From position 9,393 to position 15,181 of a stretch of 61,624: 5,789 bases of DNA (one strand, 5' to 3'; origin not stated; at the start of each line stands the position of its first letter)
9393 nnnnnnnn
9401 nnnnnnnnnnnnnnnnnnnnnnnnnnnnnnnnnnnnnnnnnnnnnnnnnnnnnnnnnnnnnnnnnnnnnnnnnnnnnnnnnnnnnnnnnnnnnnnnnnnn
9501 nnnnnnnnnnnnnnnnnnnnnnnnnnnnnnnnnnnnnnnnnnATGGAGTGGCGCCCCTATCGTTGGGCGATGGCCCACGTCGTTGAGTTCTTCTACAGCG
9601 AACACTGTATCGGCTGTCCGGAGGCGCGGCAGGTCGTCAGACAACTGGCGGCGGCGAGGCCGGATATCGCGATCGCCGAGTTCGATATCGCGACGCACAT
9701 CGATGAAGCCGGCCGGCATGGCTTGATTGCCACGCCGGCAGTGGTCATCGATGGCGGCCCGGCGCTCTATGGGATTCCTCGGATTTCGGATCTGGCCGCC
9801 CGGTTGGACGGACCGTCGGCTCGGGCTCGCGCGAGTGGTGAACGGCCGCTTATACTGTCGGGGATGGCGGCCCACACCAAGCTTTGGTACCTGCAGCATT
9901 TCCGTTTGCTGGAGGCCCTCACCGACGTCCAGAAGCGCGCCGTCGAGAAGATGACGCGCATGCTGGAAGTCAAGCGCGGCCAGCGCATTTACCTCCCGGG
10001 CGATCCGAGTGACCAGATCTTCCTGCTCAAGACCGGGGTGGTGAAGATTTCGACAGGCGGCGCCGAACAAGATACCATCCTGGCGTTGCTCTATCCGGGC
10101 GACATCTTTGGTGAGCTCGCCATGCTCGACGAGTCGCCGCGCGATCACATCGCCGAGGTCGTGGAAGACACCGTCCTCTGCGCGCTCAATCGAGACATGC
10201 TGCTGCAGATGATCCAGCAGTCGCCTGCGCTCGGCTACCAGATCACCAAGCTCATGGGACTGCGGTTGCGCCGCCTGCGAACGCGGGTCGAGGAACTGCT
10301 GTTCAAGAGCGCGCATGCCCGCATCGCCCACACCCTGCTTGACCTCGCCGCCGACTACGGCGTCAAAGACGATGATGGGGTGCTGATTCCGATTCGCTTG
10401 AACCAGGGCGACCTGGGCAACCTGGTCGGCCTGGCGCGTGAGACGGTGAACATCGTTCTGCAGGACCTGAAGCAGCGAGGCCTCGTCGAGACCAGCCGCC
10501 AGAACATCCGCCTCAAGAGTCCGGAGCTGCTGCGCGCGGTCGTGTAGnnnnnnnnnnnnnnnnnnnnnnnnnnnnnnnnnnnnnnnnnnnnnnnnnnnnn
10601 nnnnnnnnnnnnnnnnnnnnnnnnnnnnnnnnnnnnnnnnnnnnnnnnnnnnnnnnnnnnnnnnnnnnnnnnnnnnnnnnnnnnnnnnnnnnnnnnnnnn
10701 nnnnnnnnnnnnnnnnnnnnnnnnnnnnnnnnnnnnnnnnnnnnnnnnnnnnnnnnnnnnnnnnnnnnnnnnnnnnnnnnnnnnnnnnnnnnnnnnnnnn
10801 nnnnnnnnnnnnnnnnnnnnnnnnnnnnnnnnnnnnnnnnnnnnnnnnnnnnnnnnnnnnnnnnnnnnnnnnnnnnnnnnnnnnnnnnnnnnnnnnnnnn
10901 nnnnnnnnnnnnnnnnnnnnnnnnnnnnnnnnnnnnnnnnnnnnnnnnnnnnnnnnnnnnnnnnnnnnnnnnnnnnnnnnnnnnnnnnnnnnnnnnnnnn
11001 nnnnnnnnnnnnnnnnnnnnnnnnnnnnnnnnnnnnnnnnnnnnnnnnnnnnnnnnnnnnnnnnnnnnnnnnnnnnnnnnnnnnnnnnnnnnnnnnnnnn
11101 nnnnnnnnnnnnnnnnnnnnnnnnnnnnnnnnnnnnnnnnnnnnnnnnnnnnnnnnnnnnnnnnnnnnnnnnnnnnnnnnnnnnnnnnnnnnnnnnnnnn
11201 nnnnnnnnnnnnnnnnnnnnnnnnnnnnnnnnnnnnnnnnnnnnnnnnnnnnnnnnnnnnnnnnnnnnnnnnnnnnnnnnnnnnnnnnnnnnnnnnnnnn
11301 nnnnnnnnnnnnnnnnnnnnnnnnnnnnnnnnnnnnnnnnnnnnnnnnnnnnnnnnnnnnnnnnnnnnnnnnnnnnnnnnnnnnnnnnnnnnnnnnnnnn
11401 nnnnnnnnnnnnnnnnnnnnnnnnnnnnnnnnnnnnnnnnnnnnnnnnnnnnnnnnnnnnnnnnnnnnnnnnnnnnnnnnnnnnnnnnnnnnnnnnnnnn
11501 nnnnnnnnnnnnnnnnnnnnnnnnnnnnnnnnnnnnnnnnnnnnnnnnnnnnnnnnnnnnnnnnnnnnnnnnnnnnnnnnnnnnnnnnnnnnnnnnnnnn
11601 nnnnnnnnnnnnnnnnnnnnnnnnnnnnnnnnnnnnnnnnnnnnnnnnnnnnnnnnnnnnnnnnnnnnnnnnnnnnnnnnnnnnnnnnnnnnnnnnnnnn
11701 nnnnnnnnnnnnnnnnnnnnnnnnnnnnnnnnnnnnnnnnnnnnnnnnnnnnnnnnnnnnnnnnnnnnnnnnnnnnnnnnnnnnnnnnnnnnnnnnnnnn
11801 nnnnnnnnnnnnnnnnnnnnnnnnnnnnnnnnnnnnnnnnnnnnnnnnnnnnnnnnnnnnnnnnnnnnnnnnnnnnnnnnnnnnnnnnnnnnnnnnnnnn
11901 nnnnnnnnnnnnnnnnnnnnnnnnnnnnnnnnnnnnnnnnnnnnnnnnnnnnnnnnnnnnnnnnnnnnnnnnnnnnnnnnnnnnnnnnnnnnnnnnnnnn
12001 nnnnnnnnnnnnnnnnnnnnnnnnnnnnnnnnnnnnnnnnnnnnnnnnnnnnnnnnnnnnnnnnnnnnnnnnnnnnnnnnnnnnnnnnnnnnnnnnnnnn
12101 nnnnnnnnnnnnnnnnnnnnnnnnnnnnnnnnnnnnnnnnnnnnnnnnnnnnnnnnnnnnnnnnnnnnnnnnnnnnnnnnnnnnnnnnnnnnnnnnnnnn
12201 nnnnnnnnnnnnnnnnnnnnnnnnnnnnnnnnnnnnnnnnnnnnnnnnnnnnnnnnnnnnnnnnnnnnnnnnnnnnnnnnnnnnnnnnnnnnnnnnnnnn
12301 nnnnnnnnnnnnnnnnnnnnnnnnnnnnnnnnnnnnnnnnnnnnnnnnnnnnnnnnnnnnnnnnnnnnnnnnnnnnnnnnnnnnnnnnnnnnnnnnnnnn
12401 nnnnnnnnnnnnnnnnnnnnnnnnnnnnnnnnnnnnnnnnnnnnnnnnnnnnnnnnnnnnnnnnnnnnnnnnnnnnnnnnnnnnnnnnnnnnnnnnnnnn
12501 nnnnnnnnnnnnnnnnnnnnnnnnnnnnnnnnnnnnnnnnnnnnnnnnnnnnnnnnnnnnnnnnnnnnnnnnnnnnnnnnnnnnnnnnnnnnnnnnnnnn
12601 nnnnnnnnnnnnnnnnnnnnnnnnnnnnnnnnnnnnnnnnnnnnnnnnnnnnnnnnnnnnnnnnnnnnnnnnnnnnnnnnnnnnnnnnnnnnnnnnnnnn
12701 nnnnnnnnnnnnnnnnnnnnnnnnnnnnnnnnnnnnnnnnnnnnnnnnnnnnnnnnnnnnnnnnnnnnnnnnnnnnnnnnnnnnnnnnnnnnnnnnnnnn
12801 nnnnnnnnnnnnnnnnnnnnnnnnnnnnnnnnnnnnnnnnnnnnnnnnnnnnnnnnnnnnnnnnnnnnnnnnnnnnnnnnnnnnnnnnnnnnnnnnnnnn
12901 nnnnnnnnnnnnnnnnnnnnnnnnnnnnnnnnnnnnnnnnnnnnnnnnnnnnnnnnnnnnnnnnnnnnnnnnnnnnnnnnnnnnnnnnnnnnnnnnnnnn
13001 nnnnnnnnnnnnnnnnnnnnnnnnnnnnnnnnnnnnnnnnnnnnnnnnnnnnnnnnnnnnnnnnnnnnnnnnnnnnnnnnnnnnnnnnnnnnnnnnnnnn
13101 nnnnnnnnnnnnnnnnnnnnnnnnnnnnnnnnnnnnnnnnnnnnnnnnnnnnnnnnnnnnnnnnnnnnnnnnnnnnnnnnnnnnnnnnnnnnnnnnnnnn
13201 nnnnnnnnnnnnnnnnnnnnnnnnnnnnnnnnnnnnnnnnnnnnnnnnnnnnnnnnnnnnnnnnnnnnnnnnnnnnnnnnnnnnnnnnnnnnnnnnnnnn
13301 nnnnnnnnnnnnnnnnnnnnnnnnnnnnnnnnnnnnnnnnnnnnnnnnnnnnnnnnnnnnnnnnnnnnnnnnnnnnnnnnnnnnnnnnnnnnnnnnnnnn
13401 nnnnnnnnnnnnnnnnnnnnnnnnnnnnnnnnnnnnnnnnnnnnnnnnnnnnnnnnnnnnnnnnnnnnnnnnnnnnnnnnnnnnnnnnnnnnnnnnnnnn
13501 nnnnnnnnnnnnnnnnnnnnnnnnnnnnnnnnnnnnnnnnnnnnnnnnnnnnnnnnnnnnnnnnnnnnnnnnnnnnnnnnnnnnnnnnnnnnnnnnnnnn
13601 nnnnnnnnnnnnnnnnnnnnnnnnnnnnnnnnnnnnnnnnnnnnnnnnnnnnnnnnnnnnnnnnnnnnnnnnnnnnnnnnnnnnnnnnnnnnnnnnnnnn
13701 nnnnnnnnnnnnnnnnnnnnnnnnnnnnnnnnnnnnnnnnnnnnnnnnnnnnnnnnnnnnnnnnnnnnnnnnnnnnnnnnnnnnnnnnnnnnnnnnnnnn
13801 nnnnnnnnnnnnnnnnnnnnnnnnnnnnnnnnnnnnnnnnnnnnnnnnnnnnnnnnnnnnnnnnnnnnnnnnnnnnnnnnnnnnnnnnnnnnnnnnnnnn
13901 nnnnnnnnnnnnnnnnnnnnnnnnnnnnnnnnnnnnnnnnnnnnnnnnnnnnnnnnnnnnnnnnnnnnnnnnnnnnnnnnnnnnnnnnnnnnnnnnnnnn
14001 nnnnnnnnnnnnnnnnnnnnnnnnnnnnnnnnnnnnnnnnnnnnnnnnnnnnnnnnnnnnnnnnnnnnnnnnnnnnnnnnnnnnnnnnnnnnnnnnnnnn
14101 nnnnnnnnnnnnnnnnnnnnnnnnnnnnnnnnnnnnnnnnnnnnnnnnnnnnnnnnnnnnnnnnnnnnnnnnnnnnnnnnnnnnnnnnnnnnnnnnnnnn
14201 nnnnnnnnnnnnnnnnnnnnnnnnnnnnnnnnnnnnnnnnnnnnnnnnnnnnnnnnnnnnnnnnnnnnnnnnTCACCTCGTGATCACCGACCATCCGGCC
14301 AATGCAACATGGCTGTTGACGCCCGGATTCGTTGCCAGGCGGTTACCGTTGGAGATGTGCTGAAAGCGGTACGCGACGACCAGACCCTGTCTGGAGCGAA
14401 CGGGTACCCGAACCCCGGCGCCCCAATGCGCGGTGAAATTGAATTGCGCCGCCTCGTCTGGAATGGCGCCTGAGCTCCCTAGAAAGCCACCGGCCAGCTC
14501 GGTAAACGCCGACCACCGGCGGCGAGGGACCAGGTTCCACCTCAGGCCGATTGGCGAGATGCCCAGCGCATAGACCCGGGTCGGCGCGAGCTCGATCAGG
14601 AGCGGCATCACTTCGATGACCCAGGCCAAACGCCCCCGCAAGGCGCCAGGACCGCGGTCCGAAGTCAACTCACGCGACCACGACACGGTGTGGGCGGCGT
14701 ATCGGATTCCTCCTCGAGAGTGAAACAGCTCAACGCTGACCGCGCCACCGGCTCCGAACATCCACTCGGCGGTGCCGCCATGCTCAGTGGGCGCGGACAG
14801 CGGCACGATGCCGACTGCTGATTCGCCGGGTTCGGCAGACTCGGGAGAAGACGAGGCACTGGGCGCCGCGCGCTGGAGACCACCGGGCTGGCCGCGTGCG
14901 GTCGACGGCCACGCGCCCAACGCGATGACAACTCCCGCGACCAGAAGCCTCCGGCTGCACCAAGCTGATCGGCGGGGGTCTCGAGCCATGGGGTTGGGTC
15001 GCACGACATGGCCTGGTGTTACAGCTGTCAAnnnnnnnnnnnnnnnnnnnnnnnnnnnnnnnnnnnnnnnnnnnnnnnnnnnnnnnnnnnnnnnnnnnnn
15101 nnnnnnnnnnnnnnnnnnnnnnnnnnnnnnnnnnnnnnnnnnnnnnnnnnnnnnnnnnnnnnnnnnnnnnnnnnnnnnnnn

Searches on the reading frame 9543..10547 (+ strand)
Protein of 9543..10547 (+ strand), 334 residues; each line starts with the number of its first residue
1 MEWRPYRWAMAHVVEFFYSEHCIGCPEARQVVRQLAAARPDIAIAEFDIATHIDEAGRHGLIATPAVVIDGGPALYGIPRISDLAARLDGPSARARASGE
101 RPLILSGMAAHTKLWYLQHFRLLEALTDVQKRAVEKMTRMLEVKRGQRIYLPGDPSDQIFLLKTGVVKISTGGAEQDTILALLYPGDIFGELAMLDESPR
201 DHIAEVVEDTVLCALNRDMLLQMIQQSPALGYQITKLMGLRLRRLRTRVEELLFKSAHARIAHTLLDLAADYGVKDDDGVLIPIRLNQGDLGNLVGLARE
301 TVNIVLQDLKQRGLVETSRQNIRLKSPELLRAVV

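Call 37: search_protein_families(library=pfam, proteins=[window:9543-10547:+])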
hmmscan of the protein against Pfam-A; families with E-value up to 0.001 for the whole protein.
window:9543-10547:+ (334 aa): 5 families
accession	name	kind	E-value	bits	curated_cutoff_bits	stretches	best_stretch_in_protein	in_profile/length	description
PF00027.35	cNMP_binding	-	3.4e-19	69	27.5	1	142-226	3-88/89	Cyclic nucleotide-binding domain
PF13545.12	HTH_Crp_2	-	7.4e-17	61.5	27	1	259-332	1-69/70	Crp-like helix-turn-helix domain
PF00325.26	Crp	-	3.7e-07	30.2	21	1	285-314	2-31/32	Bacterial regulatory proteins, crp family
PF13192.12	Thioredoxin_3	-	3.9e-06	27.2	24.8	1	19-80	7-67/76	Thioredoxin domain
PF06764.17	DUF1223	-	5.5e-05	23.7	30.7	1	13-49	1-37/202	Protein of unknown function (DUF1223)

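Call 40: find_related_loci(query=window:9543-10547:+, collection=genome_contigs, flank=10000)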
Query window:9543-10547:+ (334 aa) in genome_contigs; peptide patterns used: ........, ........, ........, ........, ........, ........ (x = any residue, [..] = any of these).
599 stretches matched a pattern (row limit reached: there are more); 548 encode a relative of the query (tblastn E <= 1e-3); the best 80 are kept; 80 distinct loci.
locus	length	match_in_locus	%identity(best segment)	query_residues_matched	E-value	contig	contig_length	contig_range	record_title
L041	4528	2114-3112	92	1-334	0e+0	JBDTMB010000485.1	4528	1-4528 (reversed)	MAG: Vicinamibacterales bacterium isolate cluster3_bin.116 NODE_112707_length_4528_cov_4.748938, whole genome shotgun se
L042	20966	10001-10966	85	6-334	0e+0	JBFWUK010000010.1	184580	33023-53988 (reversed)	MAG: Vicinamibacterales bacterium isolate CA_2019_TPBF_69 NODE_761_length_184580_cov_17.916315_TPBF, whole genome shotgu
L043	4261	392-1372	77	10-333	1e-163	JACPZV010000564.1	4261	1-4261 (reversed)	MAG: Acidobacteria bacterium isolate NC_groundwater_899_Pr1_S-0.2um_65_15 Montesol18-Sp2_coassembly_scaffold_1299476, wh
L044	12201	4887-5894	63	2-333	7e-135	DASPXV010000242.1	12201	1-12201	MAG TPA_asm: Vicinamibacterales bacterium isolate SMAG_U11576 k141_455306, whole genome shotgun sequence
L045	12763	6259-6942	76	108-334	3e-111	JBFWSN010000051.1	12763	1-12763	MAG: Dehalococcoidia bacterium isolate CA_2019_TPBF_24 NODE_21095_length_12763_cov_5.638097_TPBF, whole genome shotgun s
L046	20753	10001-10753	30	79-334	7e-27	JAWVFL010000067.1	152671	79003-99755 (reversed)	MAG: Solirubrobacterales bacterium isolate BP_452 scaffold_2182877, whole genome shotgun sequence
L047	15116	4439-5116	31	113-334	6e-27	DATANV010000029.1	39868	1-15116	MAG TPA_asm: Solirubrobacterales bacterium isolate SMAG_U7028 k141_445849, whole genome shotgun sequence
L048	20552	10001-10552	35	148-331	1e-26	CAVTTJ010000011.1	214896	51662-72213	MAG: uncultured Solirubrobacterales bacterium isolate MFD00822.bin.1.182 genome assembly, contig: contig_93065, whole ge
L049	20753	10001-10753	29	87-334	1e-26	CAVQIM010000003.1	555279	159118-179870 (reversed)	MAG: uncultured Solirubrobacterales bacterium isolate MFD10043.bin.1.19 genome assembly, contig: contig_5689, whole geno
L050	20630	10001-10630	31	126-331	2e-26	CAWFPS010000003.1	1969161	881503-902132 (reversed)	MAG: uncultured Solirubrobacterales bacterium isolate MFD05442.bin.1.283 genome assembly, contig: contig_501, whole geno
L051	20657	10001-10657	30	120-334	2e-26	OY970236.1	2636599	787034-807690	MAG: uncultured Solirubrobacterales bacterium isolate MFD04212.bin.c.11 genome assembly, chromosome: 1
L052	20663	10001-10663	31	110-331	4e-26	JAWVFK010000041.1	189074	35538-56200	MAG: Solirubrobacterales bacterium isolate BP_451 scaffold_3395307, whole genome shotgun sequence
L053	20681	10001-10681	30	109-331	6e-26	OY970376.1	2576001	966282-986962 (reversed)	MAG: uncultured Solirubrobacterales bacterium isolate MFD06742.bin.c.2 genome assembly, chromosome: 1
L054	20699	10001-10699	31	107-334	4e-26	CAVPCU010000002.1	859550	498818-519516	MAG: uncultured Solirubrobacterales bacterium isolate MFD00031.bin.2.81 genome assembly, contig: contig_2315, whole geno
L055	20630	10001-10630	31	126-331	3e-26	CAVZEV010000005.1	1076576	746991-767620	MAG: uncultured Solirubrobacterales bacterium isolate MFD05684.bin.2.28 genome assembly, contig: contig_41638, whole gen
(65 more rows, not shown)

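Call 58: search_solved_structures(query=window:9570-10547:+, max_evalue=0.00001, show_alignments=2)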
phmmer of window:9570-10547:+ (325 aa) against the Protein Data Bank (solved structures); distinct sequences matched with E-value up to 0.00001: 89 (the best 60 are shown).
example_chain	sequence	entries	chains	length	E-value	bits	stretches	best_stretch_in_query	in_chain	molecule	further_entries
3i54_A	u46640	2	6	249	6.4e-29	104.6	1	119-320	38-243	Transcriptional regulator, Crp/Fnr family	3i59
3h3u_A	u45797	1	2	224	9.4e-29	104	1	124-320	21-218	PROBABLE TRANSCRIPTIONAL REGULATORY PROTEIN (PROBABLY CRP/FNR-FAMILY)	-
3mzh_A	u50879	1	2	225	9.4e-29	104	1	124-320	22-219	PROBABLE TRANSCRIPTIONAL REGULATORY PROTEIN (PROBABLY CRP/FNR-FAMILY)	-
3d0s_A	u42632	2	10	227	9.6e-29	104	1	124-320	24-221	TRANSCRIPTIONAL REGULATORY PROTEIN | PROBABLE TRANSCRIPTIONAL REGULATORY PROTEIN (PROBABLY CRP/ FNR-FAMILY)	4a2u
4cyd_A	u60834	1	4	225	7.4e-28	101.1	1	132-317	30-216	PROBABLE TRANSCRIPTION REGULATOR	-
4byy_A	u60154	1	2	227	7.6e-28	101.1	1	132-317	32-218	TRANSCRIPTIONAL REGULATOR, CRP/FNR FAMILY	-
3r6s_A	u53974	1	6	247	9.8e-28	100.7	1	132-317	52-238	transcription regulator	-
7ets_A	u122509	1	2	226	1.2e-23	87.3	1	132-321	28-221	Crp/Fnr family transcriptional regulator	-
4ev0_A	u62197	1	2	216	1.3e-22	83.9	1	135-322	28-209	Transcription regulator, Crp family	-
2hkx_A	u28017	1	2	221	9.3e-20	74.5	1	110-317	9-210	Carbon monoxide oxidation system transcription regulator CooA-1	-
8h3v_X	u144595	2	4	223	2.6e-19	73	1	134-321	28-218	NtcA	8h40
2fmy_A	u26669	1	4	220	2.8e-19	72.9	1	110-317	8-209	carbon monoxide oxidation system transcription regulator CooA-1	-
3la2_A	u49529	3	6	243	3.3e-19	72.7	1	134-321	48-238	Global nitrogen regulator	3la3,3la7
2xgx_A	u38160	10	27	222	3.8e-19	72.5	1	132-320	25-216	GLOBAL NITROGEN REGULATOR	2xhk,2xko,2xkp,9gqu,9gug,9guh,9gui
7few_B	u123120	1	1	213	1e-14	57.9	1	140-309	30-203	cAMP-activated global transcriptional regulator Vfr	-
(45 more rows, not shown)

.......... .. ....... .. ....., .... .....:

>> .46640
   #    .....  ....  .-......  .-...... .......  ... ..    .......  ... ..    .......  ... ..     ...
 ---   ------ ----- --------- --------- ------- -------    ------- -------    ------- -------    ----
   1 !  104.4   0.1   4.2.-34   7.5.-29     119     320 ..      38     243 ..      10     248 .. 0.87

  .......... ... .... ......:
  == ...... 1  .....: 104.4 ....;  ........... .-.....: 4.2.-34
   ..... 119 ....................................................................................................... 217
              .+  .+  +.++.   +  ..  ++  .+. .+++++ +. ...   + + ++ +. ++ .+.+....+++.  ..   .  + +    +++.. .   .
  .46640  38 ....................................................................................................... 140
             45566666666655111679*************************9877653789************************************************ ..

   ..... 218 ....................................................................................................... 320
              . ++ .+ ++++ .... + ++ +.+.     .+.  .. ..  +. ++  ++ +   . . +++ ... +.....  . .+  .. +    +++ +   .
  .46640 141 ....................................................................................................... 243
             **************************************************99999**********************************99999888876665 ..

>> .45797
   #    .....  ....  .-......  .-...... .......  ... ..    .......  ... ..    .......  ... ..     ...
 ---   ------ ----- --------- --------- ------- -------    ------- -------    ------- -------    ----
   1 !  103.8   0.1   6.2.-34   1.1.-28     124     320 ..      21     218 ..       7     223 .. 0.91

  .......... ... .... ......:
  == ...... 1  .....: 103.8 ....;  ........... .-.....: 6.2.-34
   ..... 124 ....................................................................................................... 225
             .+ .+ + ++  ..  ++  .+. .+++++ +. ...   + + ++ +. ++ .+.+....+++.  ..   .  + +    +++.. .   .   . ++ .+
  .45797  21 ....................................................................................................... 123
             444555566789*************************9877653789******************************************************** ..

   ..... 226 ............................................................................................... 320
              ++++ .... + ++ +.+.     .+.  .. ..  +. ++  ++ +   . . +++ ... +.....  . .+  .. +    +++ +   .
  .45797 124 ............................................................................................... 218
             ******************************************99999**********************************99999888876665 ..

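Call 75: search_protein_families(library=ncbifam, proteins=[window:9570-10547:+], max_evalue=0.00001)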
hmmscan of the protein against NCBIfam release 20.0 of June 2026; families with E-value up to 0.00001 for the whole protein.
window:9570-10547:+ (325 aa): 13 families
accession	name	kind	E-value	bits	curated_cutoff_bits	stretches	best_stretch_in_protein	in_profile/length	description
NF008732.0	PRK11753.1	equivalog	4.9e-21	75.2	266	1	138-313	32-208/214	cAMP-activated global transcriptional regulator CRP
TIGR03697.1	NtcA_cyano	equivalog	4.2e-19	69.1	244.95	1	137-319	1-186/193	global nitrogen regulator NtcA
NF010499.0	PRK13918.1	equivalog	1.8e-14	53.7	274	1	126-321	9-197/205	CRP/FNR family transcriptional regulator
NF008365.0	PRK11161.1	subfamily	4.9e-14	52.2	228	1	129-321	47-239/250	fumarate/nitrate reduction transcriptional regulator Fnr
NF053664.1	TransRegPtrACyano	equivalog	3.7e-13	49.2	300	1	147-311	27-185/196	Crp/Fnr family transcriptional regulator PtrA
NF052518.1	TransRegLdrP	equivalog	3.6e-11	43.4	300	1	132-315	2-178/195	transcriptional regulator LdrP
NF050806.1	TransRegFixKCaul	equivalog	1.3e-10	40.9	300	1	129-323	23-212/215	transcriptional regulator FixK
NF006901.0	PRK09392.1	equivalog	1.9e-10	40.4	211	1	112-322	13-218/236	transcriptional activator FtrB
TIGR00411.1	redox_disulf_1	equivalog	1.1e-08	35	92.75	1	5-75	3-74/82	MJ0307 family thioredoxin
NF041163.2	encap_f2b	equivalog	4.1e-08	32.8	400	1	110-230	75-198/450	family 2B encapsulin nanocompartment shell protein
NF045989.1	TransRegFnrLRhodb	equivalog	1.3e-07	31.1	300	1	125-310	32-219/245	transcriptional regulator FnrL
NF050815.1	TransActFtrBCaul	equivalog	7.8e-07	28.6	300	1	110-321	10-219/251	transcriptional activator FtrB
TIGR03896.1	cyc_nuc_ocin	subfamily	7.1e-06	25.6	161.05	1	128-232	7-116/317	bacteriocin-type transport-associated protein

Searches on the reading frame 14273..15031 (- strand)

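Call 37: search_protein_families(library=pfam, proteins=[window:14273-15031:-])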
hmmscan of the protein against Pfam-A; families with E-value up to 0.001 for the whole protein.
window:14273-15031:- (252 aa): 1 family
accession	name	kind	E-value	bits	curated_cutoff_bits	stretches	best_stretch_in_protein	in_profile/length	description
PF09411.16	PagL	-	2.9e-11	44.1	23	1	189-247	79-135/136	Lipid A 3-O-deacylase (PagL)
